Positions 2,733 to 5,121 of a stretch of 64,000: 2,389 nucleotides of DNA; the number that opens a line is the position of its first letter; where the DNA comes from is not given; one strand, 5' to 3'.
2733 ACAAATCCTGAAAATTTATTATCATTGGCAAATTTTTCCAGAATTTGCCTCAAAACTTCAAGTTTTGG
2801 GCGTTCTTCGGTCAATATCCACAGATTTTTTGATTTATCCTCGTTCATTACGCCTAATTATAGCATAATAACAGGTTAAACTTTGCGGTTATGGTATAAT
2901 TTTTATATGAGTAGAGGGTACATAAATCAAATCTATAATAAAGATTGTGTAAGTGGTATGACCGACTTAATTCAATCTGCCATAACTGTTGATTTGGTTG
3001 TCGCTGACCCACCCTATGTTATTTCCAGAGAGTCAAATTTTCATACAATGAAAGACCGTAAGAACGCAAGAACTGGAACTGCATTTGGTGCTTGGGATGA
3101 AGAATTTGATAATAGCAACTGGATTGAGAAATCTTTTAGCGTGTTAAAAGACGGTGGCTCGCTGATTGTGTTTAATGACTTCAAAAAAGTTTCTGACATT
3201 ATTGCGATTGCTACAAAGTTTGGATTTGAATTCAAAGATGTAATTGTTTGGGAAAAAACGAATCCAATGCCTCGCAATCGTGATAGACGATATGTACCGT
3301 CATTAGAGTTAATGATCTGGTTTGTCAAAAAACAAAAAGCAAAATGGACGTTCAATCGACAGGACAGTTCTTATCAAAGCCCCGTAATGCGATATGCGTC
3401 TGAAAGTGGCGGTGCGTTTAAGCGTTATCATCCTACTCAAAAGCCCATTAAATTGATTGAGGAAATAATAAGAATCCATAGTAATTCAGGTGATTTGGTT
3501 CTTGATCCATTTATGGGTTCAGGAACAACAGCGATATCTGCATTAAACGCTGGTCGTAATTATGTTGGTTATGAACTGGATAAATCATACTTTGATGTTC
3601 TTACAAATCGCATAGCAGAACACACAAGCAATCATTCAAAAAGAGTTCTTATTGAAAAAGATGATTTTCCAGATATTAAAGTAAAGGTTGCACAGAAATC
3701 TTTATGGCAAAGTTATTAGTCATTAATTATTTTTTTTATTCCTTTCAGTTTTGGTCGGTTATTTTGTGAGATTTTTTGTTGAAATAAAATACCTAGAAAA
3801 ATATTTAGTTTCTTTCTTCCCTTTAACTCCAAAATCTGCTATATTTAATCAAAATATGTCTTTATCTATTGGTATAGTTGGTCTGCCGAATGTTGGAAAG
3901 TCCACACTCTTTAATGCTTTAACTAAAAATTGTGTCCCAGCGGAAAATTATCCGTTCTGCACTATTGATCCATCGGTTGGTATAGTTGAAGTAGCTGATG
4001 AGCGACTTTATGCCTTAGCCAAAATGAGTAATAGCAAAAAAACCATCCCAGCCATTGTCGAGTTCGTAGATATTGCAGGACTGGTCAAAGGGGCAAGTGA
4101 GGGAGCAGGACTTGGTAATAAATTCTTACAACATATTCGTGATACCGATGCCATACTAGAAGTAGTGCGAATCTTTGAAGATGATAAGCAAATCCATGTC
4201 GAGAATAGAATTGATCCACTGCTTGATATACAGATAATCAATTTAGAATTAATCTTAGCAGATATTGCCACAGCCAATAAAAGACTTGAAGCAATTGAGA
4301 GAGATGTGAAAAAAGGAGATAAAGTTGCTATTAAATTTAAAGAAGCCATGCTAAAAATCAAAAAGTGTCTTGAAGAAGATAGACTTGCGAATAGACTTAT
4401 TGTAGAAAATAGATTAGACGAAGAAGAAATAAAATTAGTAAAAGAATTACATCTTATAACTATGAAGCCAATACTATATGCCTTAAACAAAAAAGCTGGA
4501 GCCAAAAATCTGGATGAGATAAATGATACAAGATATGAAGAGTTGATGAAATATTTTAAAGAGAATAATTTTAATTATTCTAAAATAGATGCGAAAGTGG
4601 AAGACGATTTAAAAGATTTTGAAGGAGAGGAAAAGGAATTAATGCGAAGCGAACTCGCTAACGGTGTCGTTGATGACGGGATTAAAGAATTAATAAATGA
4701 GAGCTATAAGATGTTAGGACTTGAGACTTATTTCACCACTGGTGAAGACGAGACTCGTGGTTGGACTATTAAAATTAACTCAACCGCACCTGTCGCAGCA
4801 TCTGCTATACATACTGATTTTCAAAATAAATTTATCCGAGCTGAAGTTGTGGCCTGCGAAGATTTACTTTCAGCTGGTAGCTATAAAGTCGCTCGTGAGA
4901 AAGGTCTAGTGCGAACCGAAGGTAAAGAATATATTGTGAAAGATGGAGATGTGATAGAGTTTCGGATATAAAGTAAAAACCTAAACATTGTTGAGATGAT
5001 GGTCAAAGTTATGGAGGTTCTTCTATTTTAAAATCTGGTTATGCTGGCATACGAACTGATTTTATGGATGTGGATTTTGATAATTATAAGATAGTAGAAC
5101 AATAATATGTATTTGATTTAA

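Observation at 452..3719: Left-end accessory island: complete type II R-M cassette (alpha Dam-like MTase + putative REase + beta MTase) of probable foreign origin, next to a MazG-like gene fragment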

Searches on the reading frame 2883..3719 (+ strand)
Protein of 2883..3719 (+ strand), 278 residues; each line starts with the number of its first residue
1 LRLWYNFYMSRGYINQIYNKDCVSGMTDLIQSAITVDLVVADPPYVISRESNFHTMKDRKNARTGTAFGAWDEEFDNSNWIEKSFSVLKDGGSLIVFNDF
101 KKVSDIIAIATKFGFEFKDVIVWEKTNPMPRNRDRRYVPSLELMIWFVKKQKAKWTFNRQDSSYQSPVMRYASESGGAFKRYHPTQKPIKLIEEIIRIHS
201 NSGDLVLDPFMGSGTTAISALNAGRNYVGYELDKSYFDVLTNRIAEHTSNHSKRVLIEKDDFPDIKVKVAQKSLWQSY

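Call 6: search_protein_families(library=pfam, proteins=[window:2883-3719:+], max_evalue=0.01)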
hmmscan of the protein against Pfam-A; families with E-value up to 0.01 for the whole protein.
window:2883-3719:+ (278 aa): 5 families
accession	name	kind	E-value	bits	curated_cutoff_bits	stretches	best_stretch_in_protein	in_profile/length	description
PF01555.25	N6_N4_Mtase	-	3.4e-48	165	26.7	1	36-239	1-218/221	DNA methylase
PF02086.21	MethyltransfD12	-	9.6e-05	22.7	22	0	190-228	7-46/253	D12 class N6 adenine-specific DNA methyltransferase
PF01170.24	UPF0020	-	0.00032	20.9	22.3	0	202-250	28-75/197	RMKL-like, methyltransferase domain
PF03602.21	Cons_hypoth95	-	0.0005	20.2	24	0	203-262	42-101/182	Conserved hypothetical protein 95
PF02384.22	N6_Mtase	-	0.00087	19.1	20.4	0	169-222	15-66/311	N-6 DNA Methylase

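Call 7: search_protein_families(library=ncbifam, proteins=[window:2883-3719:+], max_evalue=0.01)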
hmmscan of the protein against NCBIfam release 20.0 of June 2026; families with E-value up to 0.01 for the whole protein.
window:2883-3719:+ (278 aa): 7 families
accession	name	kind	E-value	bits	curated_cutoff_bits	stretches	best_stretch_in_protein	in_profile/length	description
NF050803.1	DnaMtaseCcrMCaul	equivalog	4.4e-40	137.7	830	1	15-256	4-259/350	adenine-specific DNA-methyltransferase CcrM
NF008572.0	PRK11524.1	equivalog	4.4e-25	88.4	292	2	182-253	194-265/294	adenine-specific DNA-methyltransferase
NF010253.0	PRK13699.1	subfamily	5e-21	75.4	244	1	20-248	7-209/226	DNA methyltransferase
TIGR03534.1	RF_mod_PrmC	equivalog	0.00014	21.5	199.1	1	26-116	151-237/253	peptide chain release factor N(5)-glutamine methyltransferase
TIGR01177.1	TIGR01177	hypoth_equivalog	0.00021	20.7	316.55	0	201-234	181-214/330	TIGR01177 family methyltransferase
NF041820.1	daptide_MTase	equivalog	0.00059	19.4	175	1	192-267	26-101/243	daptide-type RiPP biosynthesis methyltransferase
TIGR00536.1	hemK_fam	subfamily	0.0094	15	115.5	0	33-96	181-242/286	HemK family protein methyltransferase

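Call 10: search_protein_families(library=padloc, proteins=[window:2883-3719:+], max_evalue=0.1)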
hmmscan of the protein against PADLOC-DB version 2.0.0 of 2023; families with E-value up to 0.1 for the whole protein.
window:2883-3719:+ (278 aa): 85 families (the best 25 are shown)
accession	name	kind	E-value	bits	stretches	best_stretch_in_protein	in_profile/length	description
PDLC03371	MTase_II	-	1.3e-70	235.9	1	12-249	8-257/260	Type II methyltransferase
PDLC03279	MTase_II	-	2.7e-57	192.4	1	14-244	356-584/587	Type II methyltransferase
PDLC03216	MTase_II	-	1.3e-44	150.7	1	12-268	9-279/364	Type II methyltransferase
PDLC03738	oMTase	-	2.9e-38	129.6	1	12-250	18-271/376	orphan methyltransferase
PDLC03299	MTase_II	-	5.2e-35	119.4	2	180-253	193-265/296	Type II methyltransferase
PDLC03353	MTase_II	-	6.4e-30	102.5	1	14-249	9-255/260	Type II methyltransferase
PDLC03320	MTase_II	-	7.5e-30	102.1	2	182-250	212-280/289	Type II methyltransferase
PDLC03302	MTase_II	-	6.8e-27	92.5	1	15-261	5-275/626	Type II methyltransferase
PDLC03308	MTase_II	-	3.9e-26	90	1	15-248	170-399/419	Type II methyltransferase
PDLC03387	MTase_II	-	5.1e-26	89.5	1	108-254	132-285/289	Type II methyltransferase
PDLC03339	MTase_II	-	5.9e-25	85.8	2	183-252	210-279/399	Type II methyltransferase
PDLC03228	MTase_II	-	7.6e-24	82.8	1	16-248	3-209/227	Type II methyltransferase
PDLC03265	MTase_II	-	3.6e-23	80.5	2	177-246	261-330/333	Type II methyltransferase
PDLC03241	MTase_II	-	1.8e-22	77.9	2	181-247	370-436/447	Type II methyltransferase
PDLC03321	MTase_II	-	3.7e-22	76.7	1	13-244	12-242/245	Type II methyltransferase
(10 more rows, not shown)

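Call 18: search_solved_structures(query=window:2883-3719:+, max_evalue=0.001)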
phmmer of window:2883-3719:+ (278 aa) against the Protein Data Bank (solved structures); distinct sequences matched with E-value up to 0.001: 13.
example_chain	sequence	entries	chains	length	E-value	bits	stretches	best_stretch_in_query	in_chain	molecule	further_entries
5hek_A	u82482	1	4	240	5.7e-56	193.2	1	16-249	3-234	Adenine specific DNA methyltransferase (DpnA)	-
5hfj_A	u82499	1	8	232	1.9e-55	191.5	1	16-243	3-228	Adenine specific DNA methyltransferase (DpnA)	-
6pbd_A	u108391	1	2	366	8.8e-28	100.7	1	16-246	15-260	Modification methylase CcrMI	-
9c3u_A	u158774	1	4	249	1.3e-23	87.1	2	180-244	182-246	Methyltransferase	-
8urk_A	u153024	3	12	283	1.7e-23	86.7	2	180-244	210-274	Methyltransferase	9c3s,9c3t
1g60_A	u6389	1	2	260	1.2e-22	83.9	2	175-238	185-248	Adenine-specific Methyltransferase MboIIA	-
8s9m_A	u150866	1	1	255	5.2e-13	52.3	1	112-248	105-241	DNA cytosine-N4 methyltransferase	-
8s9n_A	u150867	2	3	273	5.3e-13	52.3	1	112-248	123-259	DNA cytosine-N4 methyltransferase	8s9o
2zie_A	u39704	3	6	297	3.1e-11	46.4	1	177-256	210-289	Putative modification methylase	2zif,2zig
1eg2_A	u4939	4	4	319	1.4e-10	44.3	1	168-229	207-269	MODIFICATION METHYLASE RSRI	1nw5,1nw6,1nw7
1nw8_A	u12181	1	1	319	1.5e-10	44.2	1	168-229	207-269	MODIFICATION METHYLASE RSRI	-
1boo_A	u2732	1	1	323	8.3e-06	28.7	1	181-248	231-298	PROTEIN (N-4 CYTOSINE-SPECIFIC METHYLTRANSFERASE PVU II)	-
7dsu_A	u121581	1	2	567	0.0005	22.8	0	148-225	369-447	Mbo45V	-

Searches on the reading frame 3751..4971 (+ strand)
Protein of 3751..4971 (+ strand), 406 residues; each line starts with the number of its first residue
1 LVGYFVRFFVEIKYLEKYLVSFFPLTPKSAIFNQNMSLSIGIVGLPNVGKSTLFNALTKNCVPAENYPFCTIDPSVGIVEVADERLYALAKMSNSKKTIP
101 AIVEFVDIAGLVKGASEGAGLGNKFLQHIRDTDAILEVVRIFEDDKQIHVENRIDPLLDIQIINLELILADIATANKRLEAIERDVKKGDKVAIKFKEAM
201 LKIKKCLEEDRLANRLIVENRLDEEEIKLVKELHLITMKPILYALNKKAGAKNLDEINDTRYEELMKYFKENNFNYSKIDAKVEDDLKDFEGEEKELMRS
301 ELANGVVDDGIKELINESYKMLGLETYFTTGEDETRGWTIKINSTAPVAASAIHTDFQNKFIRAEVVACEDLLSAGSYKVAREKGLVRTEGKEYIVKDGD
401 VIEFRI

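Call 6: search_protein_families(library=pfam, proteins=[window:3751-4971:+], max_evalue=0.01)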
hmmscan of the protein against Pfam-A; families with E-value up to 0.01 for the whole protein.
window:3751-4971:+ (406 aa): 4 families
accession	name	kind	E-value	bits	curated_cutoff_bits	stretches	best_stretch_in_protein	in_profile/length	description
PF06071.19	YchF-GTPase_C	-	5.1e-33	113.5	27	1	324-406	1-83/84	Protein of unknown function (DUF933)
PF01926.29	MMR_HSR1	-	3.2e-22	79.2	21.9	1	40-145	2-86/113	50S ribosome-binding GTPase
PF02421.24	FeoB_N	-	1.4e-07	31.6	27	1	40-85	3-48/156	Ferrous iron transport protein B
PF13238.12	AAA_18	-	0.0047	17.8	29.4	0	40-75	1-25/128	AAA domain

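Call 7: search_protein_families(library=ncbifam, proteins=[window:3751-4971:+], max_evalue=0.01)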
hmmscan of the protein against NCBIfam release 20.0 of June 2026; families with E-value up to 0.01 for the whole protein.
window:3751-4971:+ (406 aa): 22 families
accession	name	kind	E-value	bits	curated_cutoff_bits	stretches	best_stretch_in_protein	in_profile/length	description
TIGR00092.1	TIGR00092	equivalog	7.3e-116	387.3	279.2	1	36-405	1-365/368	redox-regulated ATPase YchF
NF007171.0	PRK09602.1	subfamily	4e-37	128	387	1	36-260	1-240/397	YchF-related putative GTPase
TIGR02729.1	Obg_CgtA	equivalog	8.7e-22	77.6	280.25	1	39-168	159-265/329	Obg family GTPase CgtA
NF008955.0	PRK12297.1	equivalog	1.9e-21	76.5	406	1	40-312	162-404/429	GTPase ObgE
NF008956.1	PRK12299.1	equivalog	3.3e-21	75.6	300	1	39-169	160-262/327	GTPase ObgE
NF008954.1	PRK12296.1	equivalog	4e-17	61.8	377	1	39-173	161-272/470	GTPase ObgE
TIGR03156.1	GTP_HflX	equivalog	1.3e-08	34.2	216.75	1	34-87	186-239/351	GTPase HflX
TIGR00231.1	small_GTP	domain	2.3e-08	34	42.5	1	39-141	5-93/164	GTP-binding protein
TIGR03596.1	GTPase_YlqF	equivalog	3.9e-07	29.7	208.2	1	35-66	116-148/276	ribosome biogenesis GTPase YlqF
TIGR00437.1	feoB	equivalog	7.3e-07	28.3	315.65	1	44-85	1-42/594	ferrous iron transport protein B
TIGR03594.1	GTPase_EngA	equivalog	9.7e-07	28.1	306.7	1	40-61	3-24/432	ribosome biogenesis GTPase Der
NF008280.0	PRK11058.1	equivalog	5.3e-06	25.5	441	1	39-89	199-249/426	ribosome rescue GTPase HflX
NF000908.1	PRK00089.1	equivalog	0.00034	20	237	1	39-60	5-26/291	GTPase Era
NF003661.0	PRK05291.1-3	equivalog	0.00037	19.9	380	1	38-59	217-238/448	tRNA uridine-5-carboxymethylaminomethyl(34) synthesis GTPase MnmE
TIGR00436.1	era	equivalog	0.00078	18.9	116.25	1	39-59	2-22/270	GTPase Era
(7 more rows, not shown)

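Call 46: find_related_loci(query=window:3856-4971:+, collection=genome_contigs, flank=8000)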
Query window:3856-4971:+ (371 aa) in genome_contigs; peptide patterns used: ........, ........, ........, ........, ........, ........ (x = any residue, [..] = any of these).
600 stretches matched a pattern (row limit reached: there are more); 598 encode a relative of the query (tblastn E <= 1e-3); the best 80 are kept; 80 distinct loci.
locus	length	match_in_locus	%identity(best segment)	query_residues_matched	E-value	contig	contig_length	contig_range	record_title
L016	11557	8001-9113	84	1-371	0e+0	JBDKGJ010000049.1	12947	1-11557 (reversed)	MAG: Candidatus Parcubacteria bacterium isolate farmington_2019_sw_WHONDRS-S19S_0053_B_bin.82 scaffold_43882, whole geno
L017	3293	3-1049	89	33-371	0e+0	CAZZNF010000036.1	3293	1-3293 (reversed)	MAG TPA_asm: uncultured Candidatus Saccharibacteria bacterium isolate SRP285395_co1_208 genome assembly, contig: NODE_58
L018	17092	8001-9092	61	1-371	3e-151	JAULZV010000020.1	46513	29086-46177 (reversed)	MAG: Candidatus Paceibacterota bacterium isolate P_PACE1 NODE_891_length_46513_cov_3.299013, whole genome shotgun sequen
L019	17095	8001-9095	64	1-371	4e-151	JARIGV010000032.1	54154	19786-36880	MAG: Candidatus Taylorbacteria bacterium isolate CullarsAll.DT.08 k141_911114, whole genome shotgun sequence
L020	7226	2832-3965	63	3-371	6e-150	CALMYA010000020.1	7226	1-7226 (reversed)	MAG TPA_asm: uncultured bacterium isolate SRR6158316_bin.29_CONCOCT_v1.1_MAG genome assembly, contig: ERZ1749643.1512, w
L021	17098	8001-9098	60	1-371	3e-148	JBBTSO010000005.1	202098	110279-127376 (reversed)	MAG: Patescibacteria group bacterium isolate H41-bin155_1 H41_bin155_1_000000000005, whole genome shotgun sequence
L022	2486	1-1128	63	6-371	2e-155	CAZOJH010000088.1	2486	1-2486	MAG TPA_asm: uncultured Candidatus Saccharibacteria bacterium isolate SRP272421_co3_138 genome assembly, contig: NODE_17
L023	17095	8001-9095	62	1-371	6e-146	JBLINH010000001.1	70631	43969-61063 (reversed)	MAG: Candidatus Paceibacteria bacterium isolate 3300053785_231 Ga0535658_0000391, whole genome shotgun sequence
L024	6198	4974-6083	62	1-371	5e-145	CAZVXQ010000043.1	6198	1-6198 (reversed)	MAG TPA_asm: uncultured Candidatus Saccharibacteria bacterium isolate SRP257259_co1_21 genome assembly, contig: NODE_219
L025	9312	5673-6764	58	1-371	2e-144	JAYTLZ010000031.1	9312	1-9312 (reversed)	MAG: Candidatus Paceibacterota bacterium isolate GFS_3417 GFS_3417_30, whole genome shotgun sequence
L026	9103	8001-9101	62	1-369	2e-143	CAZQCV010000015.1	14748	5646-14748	MAG TPA_asm: uncultured Candidatus Saccharibacteria bacterium isolate SRP135725_co1_459 genome assembly, contig: NODE_54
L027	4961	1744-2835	58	1-371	2e-144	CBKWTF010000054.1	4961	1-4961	MAG TPA_asm: uncultured bacterium isolate SRR29175778_binner123_Refined_14 genome assembly, contig: ERZ27337285.2222, wh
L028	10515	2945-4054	60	1-371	2e-142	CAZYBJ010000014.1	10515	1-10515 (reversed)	MAG TPA_asm: uncultured Candidatus Saccharibacteria bacterium isolate SRP219642_co6_396 genome assembly, contig: NODE_61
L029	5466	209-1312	63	2-371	2e-143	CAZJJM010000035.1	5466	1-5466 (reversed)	MAG TPA_asm: uncultured Candidatus Saccharibacteria bacterium isolate SRP286056_co2_346 genome assembly, contig: NODE_25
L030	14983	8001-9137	60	1-371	1e-141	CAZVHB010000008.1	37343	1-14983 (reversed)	MAG TPA_asm: uncultured Candidatus Saccharibacteria bacterium isolate SRP285395_co1_13 genome assembly, contig: NODE_151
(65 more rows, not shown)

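Call 80: find_related_loci(query=window:3856-4971:+, collection=metagenome_contigs, flank=8000)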
Query window:3856-4971:+ (371 aa) in metagenome_contigs; peptide patterns used: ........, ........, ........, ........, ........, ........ (x = any residue, [..] = any of these).
600 stretches matched a pattern (row limit reached: there are more); 595 encode a relative of the query (tblastn E <= 1e-3); the best 80 are kept; 80 distinct loci.
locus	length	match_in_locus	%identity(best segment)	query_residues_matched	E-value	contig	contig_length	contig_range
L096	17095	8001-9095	67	1-371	1e-157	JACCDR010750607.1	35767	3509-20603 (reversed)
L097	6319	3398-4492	64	1-371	4e-156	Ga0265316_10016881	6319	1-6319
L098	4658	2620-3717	65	1-371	3e-155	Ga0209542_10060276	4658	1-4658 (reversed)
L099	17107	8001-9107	65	1-371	8e-148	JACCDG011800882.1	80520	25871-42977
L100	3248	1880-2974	63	1-371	2e-151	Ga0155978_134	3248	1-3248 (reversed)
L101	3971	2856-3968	62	1-371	5e-149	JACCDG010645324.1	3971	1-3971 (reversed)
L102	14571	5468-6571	62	3-371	2e-144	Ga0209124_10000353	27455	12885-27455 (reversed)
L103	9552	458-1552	61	1-371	2e-144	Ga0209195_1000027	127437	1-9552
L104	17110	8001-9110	61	1-371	2e-143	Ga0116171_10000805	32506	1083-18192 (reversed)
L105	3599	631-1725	59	1-371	4e-145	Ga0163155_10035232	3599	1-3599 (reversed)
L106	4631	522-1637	62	1-371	1e-142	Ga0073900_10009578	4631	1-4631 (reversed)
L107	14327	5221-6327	60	2-371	5e-139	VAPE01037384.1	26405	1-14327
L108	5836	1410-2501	60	1-371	1e-139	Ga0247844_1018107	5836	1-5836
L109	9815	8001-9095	60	1-371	4e-138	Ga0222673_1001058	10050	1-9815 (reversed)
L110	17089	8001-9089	58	1-369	3e-137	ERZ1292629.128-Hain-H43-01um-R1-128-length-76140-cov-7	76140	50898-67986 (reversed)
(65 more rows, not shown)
